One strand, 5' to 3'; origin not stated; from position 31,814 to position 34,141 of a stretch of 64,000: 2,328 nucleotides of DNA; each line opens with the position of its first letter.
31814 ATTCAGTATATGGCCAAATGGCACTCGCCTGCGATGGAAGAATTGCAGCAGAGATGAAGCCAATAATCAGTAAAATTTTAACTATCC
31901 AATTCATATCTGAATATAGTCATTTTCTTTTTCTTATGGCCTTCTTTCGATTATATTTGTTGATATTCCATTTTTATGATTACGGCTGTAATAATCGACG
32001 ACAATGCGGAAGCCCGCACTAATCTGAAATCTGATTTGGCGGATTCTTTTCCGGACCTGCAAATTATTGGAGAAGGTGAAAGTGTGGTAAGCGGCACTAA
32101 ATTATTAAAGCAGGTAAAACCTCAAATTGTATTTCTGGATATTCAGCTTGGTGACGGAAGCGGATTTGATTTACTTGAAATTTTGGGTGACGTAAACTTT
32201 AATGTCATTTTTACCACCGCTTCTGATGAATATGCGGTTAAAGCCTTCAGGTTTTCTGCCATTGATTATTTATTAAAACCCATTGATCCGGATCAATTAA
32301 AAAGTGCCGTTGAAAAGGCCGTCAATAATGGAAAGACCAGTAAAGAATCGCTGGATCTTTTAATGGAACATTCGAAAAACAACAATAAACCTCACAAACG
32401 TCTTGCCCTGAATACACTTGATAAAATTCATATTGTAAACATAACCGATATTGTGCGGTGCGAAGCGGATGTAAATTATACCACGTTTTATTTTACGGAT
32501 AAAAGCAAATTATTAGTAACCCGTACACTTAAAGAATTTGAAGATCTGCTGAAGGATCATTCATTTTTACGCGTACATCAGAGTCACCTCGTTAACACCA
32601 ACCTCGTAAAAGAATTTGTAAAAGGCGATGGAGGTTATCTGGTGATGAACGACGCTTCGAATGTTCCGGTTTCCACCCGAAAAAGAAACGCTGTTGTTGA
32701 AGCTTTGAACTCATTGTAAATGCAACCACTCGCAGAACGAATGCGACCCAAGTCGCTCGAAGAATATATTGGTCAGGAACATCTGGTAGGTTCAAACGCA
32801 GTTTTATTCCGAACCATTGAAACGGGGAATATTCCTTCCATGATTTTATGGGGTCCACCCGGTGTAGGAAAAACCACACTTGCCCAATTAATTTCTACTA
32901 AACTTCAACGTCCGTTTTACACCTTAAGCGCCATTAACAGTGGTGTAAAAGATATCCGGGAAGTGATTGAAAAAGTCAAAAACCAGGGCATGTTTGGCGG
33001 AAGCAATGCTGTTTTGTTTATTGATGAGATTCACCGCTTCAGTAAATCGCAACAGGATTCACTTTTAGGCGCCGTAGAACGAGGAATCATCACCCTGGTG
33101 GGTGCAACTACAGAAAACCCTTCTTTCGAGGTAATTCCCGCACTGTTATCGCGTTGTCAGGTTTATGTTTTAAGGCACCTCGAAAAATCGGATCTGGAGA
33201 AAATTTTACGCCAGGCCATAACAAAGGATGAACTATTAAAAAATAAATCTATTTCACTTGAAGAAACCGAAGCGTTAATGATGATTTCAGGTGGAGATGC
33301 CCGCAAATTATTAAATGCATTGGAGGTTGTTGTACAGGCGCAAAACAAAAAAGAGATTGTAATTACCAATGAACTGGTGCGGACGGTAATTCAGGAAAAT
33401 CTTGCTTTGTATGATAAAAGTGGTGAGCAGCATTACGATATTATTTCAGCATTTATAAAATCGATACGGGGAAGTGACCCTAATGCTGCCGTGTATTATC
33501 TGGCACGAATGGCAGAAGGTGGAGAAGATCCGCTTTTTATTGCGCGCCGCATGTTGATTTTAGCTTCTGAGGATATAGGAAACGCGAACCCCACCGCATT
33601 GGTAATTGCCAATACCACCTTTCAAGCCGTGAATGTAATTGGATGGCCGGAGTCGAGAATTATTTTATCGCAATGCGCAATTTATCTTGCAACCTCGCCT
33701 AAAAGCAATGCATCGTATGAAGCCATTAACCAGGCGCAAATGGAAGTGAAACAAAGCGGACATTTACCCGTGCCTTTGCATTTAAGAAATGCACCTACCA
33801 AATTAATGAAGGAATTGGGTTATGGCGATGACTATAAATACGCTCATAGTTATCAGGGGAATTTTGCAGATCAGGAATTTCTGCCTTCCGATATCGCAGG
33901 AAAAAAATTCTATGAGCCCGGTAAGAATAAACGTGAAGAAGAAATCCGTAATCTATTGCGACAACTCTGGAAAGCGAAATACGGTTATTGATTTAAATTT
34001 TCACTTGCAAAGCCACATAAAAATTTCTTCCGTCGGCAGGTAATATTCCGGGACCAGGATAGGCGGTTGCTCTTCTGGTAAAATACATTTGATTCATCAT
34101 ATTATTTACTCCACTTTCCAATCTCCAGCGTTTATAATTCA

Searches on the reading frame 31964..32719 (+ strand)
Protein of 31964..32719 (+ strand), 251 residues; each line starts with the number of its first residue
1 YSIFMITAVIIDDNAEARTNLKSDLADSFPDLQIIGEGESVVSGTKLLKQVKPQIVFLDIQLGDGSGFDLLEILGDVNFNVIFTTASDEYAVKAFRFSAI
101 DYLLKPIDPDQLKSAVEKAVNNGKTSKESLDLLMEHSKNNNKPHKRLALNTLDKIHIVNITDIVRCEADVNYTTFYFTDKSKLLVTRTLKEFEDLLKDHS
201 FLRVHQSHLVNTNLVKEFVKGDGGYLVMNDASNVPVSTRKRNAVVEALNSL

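Call 25: search_protein_families(library=pfam, proteins=[window:31964-32719:+], max_evalue=0.00001)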
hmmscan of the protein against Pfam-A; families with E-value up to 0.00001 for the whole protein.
window:31964-32719:+ (251 aa): 2 families
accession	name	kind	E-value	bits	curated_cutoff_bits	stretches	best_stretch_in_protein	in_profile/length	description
PF04397.21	LytTR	-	2.1e-18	66.8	22.6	1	153-248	1-97/98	LytTr DNA-binding domain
PF00072.30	Response_reg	-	6.6e-16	58.9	30.2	1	9-117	2-111/111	Response regulator receiver domain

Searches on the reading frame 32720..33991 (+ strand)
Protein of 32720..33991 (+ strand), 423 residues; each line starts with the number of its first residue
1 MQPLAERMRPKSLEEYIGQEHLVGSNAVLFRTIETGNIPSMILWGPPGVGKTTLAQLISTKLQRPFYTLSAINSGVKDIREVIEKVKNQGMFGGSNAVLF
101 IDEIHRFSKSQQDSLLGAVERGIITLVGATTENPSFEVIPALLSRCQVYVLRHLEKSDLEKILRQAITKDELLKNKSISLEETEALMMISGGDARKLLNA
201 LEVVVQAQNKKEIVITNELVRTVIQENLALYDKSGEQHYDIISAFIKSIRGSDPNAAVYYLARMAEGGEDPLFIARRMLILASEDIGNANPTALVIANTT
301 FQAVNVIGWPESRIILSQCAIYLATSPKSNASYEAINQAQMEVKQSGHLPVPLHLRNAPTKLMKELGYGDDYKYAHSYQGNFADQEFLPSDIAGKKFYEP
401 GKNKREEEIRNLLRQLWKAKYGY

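Call 25: search_protein_families(library=pfam, proteins=[window:32720-33991:+], max_evalue=0.00001)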
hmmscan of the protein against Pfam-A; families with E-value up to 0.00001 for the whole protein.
window:32720-33991:+ (423 aa): 10 families
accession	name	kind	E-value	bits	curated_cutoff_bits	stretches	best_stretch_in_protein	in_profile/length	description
PF12002.13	MgsA_C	-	4.1e-71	238.7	27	1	251-416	1-166/167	MgsA AAA+ ATPase C terminal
PF16193.11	AAA_assoc_2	-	4.9e-26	91.2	34.3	1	177-250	4-81/81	AAA C-terminal domain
PF00004.35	AAA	-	4.7e-18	66.3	21.2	1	41-150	1-127/131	ATPase family associated with various cellular activities (AAA)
PF05496.18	RuvB_N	-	7.4e-16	58.7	27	1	8-127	1-116/159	Holliday junction DNA helicase RuvB P-loop domain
PF07728.20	AAA_5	-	7.4e-09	36.2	22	1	41-127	2-98/139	AAA domain (dynein-related subfamily)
PF13191.12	AAA_16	-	1.8e-07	32.2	32.6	0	18-67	4-54/167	AAA ATPase domain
PF00158.32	Sigma54_activat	-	4e-07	30.3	20.2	0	41-134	25-132/168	Sigma-54 interaction domain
PF20720.3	nSTAND3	-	1.4e-06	28.5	27.2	0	41-92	20-68/155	Novel STAND NTPase 3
PF13401.12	AAA_22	-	3.4e-06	27.8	27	0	40-111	7-82/130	AAA domain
PF14532.12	Sigma54_activ_2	-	7.3e-06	26.7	25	0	42-121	25-95/138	Sigma-54 interaction domain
